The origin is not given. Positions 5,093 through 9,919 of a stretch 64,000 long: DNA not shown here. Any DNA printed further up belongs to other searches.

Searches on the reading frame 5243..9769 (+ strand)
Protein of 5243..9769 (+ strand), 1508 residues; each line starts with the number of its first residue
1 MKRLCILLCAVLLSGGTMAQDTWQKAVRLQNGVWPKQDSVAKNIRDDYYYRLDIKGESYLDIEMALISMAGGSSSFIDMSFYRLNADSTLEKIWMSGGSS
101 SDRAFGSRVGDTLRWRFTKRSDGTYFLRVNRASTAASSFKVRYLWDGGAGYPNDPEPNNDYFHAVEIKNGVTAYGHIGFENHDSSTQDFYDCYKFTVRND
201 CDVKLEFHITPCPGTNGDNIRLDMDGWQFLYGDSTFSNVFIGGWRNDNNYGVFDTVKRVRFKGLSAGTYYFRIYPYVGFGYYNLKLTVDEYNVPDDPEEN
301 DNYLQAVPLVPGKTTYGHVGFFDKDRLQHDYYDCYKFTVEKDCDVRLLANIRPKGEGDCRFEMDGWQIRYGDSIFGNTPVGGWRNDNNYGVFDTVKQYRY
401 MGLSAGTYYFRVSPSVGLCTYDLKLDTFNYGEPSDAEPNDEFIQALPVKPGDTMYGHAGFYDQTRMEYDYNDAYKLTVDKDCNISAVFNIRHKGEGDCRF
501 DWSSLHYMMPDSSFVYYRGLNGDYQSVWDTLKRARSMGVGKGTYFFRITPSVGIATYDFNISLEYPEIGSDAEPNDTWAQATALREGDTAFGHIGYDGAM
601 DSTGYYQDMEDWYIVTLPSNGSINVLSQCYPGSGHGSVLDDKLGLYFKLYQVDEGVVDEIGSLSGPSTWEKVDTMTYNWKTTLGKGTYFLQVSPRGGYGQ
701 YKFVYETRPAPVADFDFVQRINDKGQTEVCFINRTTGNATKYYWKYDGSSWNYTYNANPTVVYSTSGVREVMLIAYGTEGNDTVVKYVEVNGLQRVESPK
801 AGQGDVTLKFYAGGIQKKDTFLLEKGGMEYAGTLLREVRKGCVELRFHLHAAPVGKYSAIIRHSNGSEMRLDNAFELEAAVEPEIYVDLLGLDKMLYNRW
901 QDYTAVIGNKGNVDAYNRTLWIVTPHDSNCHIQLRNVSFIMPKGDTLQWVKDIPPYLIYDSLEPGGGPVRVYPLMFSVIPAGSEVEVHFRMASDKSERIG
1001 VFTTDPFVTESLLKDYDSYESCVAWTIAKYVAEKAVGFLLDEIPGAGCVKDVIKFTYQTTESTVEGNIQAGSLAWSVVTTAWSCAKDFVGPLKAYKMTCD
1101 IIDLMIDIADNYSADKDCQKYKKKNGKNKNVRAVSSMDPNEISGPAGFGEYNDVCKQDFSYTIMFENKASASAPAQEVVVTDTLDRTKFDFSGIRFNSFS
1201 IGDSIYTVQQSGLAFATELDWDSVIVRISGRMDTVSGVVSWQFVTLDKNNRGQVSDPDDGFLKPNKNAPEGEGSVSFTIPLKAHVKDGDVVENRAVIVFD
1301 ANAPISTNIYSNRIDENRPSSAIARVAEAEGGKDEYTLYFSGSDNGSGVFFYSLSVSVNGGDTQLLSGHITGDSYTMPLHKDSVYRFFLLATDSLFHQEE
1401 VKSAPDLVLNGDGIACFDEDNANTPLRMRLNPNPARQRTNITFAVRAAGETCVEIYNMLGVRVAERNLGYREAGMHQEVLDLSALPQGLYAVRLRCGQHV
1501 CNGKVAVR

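Call 27: search_protein_families(library=pfam, proteins=[window:5243-9769:+], max_evalue=0.001)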
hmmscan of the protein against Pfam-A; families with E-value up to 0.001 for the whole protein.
window:5243-9769:+ (1508 aa): 3 families
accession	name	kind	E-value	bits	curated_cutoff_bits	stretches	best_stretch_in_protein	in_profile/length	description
PF24595.1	DUF7619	-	3.3e-18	66.5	27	2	1264-1312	83-132/133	Domain of unknown function (DUF7619)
PF18962.6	Por_Secre_tail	-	3.8e-09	37.2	27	1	1432-1499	3-67/75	Secretion system C-terminal sorting domain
PF04151.21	PPC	-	1.8e-05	25.9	25.9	0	190-274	2-69/70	Bacterial pre-peptidase C-terminal domain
